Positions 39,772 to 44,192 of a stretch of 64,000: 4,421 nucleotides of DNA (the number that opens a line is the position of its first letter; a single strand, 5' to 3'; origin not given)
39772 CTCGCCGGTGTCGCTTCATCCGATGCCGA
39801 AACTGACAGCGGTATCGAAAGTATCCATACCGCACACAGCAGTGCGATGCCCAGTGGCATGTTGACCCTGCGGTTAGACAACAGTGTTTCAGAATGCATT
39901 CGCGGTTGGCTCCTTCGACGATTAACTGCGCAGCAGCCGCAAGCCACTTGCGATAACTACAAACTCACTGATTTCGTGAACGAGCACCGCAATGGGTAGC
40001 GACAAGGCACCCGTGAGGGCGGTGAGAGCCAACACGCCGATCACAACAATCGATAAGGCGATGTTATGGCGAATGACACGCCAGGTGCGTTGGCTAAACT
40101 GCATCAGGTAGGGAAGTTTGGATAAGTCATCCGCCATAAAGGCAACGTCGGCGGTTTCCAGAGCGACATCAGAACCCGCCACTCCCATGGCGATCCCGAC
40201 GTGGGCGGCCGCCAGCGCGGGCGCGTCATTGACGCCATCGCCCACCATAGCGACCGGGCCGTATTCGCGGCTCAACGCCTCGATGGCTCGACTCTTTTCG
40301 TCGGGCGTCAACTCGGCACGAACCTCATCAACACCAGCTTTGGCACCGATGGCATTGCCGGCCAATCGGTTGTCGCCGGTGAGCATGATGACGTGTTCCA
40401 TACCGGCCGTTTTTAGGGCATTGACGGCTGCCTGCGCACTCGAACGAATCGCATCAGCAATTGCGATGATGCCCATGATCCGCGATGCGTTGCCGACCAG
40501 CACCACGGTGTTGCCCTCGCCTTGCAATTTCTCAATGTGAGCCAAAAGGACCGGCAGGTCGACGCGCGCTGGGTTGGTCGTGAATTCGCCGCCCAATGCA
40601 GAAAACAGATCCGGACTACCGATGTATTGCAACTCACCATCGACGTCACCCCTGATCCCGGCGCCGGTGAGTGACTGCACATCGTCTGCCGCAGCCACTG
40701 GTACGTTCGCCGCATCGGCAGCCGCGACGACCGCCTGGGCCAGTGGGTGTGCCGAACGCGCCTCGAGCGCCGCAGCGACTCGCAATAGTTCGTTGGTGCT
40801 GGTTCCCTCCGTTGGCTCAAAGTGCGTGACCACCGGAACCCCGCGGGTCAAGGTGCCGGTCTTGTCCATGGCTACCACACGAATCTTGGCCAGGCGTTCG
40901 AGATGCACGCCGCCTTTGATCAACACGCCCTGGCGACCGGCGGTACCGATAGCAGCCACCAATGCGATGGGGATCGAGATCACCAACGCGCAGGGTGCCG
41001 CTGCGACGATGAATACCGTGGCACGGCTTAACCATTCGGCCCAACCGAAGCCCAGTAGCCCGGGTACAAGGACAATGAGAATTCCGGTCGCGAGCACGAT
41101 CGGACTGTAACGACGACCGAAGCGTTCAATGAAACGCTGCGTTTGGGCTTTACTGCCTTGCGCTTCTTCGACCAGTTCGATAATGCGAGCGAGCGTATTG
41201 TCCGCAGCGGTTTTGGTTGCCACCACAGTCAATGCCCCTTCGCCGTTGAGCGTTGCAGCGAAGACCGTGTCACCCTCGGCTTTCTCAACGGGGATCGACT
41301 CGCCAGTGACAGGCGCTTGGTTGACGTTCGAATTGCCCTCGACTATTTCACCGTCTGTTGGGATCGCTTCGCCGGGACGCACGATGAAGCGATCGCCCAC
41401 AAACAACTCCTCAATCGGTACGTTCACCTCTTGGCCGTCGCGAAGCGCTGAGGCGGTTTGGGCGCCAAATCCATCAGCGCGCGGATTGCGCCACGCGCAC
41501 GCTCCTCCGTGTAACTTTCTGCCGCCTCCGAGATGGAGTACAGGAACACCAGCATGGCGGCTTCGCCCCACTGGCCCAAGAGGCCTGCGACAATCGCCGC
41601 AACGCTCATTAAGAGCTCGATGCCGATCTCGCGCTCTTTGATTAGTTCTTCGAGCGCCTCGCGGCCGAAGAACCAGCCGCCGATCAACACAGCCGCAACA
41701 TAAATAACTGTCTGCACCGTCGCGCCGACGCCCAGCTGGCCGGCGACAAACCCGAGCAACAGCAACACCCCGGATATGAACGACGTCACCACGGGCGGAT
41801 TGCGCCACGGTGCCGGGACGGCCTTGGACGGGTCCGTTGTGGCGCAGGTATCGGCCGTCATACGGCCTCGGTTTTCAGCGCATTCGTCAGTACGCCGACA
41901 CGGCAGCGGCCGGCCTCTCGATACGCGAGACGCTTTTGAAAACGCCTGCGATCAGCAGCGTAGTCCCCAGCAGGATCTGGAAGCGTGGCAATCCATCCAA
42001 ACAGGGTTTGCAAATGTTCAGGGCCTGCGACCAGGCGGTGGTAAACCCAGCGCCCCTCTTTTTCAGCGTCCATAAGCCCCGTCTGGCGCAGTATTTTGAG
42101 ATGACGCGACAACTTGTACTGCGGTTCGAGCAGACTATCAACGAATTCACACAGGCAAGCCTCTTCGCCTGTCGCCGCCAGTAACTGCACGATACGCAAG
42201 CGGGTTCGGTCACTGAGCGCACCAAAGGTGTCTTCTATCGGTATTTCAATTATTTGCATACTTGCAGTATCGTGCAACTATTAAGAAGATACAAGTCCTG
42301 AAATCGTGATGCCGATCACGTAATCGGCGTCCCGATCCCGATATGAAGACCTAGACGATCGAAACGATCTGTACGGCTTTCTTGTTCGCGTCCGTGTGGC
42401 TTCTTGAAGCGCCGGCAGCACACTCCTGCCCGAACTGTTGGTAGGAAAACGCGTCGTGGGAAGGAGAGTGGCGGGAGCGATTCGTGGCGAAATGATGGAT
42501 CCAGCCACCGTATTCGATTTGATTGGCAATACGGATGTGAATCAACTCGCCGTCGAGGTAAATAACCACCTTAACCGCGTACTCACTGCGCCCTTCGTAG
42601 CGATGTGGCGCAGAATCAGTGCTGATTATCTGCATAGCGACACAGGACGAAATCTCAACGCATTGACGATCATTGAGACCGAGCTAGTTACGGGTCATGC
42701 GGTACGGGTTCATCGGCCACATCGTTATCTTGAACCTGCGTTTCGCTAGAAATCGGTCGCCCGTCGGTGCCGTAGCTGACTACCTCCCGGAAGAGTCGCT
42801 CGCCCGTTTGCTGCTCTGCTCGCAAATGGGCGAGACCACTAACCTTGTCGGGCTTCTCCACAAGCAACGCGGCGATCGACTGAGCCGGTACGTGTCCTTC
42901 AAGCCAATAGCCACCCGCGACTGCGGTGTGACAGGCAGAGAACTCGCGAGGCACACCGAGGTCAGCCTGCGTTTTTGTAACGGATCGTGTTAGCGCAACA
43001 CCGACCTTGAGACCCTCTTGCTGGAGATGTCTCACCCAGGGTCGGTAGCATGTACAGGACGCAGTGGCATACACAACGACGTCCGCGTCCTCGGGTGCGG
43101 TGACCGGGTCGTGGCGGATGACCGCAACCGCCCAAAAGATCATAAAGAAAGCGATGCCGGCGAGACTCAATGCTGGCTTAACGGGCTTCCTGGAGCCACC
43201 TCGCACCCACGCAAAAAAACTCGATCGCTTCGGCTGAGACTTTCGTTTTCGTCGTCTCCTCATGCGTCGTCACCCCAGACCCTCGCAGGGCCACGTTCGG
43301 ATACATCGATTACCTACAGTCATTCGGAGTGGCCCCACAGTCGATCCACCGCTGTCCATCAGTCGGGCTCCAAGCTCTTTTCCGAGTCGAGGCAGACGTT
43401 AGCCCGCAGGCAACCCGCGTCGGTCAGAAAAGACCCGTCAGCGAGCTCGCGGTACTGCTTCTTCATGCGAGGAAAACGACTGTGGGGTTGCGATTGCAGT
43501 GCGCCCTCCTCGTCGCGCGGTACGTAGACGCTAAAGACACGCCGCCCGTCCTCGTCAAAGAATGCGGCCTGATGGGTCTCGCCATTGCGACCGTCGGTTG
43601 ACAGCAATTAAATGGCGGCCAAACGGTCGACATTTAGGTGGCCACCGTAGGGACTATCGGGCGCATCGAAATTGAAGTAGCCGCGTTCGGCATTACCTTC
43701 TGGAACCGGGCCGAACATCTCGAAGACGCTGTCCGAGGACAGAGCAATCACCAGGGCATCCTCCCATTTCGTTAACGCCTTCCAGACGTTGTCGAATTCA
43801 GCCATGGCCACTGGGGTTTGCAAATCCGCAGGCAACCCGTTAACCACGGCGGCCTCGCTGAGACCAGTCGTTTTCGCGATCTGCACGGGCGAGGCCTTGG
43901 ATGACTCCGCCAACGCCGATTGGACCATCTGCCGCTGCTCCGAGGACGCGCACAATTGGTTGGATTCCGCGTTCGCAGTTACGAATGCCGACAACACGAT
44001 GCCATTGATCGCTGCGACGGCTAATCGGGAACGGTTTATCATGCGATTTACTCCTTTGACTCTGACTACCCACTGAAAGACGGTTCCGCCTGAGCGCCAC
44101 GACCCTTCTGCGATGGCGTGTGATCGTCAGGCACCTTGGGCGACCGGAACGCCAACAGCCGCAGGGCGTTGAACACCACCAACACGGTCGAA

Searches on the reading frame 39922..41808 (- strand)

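Call 21: search_protein_families(library=pfam, proteins=[window:39922-41808:-], max_evalue=0.001)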
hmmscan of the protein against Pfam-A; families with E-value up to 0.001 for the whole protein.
window:39922-41808:- (628 aa): 2 families
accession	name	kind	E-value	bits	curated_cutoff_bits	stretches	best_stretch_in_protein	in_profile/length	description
PF00122.25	E1-E2_ATPase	-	6.1e-53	179.5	28.1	1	117-292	5-180/181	E1-E2 ATPase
PF00702.32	Hydrolase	-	5.6e-32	112.1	26.4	1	309-536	1-191/191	haloacid dehalogenase-like hydrolase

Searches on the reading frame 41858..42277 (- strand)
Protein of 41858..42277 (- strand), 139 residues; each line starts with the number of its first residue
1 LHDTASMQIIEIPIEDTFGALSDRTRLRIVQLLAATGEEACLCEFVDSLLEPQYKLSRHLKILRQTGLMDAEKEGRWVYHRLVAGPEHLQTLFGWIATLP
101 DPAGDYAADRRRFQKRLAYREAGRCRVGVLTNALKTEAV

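Call 81: search_protein_families(library=pfam, proteins=[window:41858-42277:-], max_evalue=0.001)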
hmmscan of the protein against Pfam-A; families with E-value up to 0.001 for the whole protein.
window:41858-42277:- (139 aa): 2 families
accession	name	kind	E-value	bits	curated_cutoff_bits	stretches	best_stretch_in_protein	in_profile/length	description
PF01022.26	HTH_5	-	1.3e-07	31.8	22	1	23-68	1-44/47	Bacterial regulatory protein, arsR family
PF12840.13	HTH_20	-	7e-07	29.6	27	1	21-69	1-48/51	Helix-turn-helix domain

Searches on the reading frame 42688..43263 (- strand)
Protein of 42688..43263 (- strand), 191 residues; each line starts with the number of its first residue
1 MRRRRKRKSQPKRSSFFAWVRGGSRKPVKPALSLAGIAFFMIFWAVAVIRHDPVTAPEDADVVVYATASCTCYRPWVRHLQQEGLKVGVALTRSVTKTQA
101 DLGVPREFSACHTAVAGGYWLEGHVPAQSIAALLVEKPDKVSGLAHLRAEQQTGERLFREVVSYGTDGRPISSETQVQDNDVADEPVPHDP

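Call 21: search_protein_families(library=pfam, proteins=[window:42688-43263:-], max_evalue=0.001)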
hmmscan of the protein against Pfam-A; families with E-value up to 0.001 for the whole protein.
window:42688-43263:- (191 aa): 1 family
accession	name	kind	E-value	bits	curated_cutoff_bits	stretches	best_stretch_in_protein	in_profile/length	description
PF04214.18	DUF411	-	1.2e-13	51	27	1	109-145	2-37/48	Protein of unknown function, DUF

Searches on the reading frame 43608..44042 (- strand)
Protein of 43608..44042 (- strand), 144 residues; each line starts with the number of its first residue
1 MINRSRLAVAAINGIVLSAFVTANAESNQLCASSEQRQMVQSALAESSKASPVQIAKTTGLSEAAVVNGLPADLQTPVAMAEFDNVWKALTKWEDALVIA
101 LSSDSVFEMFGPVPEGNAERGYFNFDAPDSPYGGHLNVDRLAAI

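Call 3: search_protein_families(library=pfam, proteins=[window:43608-44042:-], max_evalue=1)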
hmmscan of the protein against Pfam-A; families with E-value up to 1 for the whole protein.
window:43608-44042:- (144 aa): 2 families
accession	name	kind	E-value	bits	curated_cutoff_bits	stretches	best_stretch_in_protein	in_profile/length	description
PF06228.19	ChuX_HutX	-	5.8e-10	39.6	25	1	56-144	1-89/134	Haem utilisation ChuX/HutX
PF13404.12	HTH_AsnC-type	-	0.17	12.1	27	1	43-66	11-34/42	AsnC-type helix-turn-helix domain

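Call 4: search_protein_families(library=ncbifam, proteins=[window:43608-44042:-], max_evalue=1)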
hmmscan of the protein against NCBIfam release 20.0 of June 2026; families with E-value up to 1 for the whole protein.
window:43608-44042:- (144 aa): 1 family
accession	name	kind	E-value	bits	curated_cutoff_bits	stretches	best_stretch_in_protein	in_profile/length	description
TIGR04108.1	HutX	equivalog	7.3e-24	84.4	110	1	40-144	1-105/154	heme utilization cystosolic carrier protein HutX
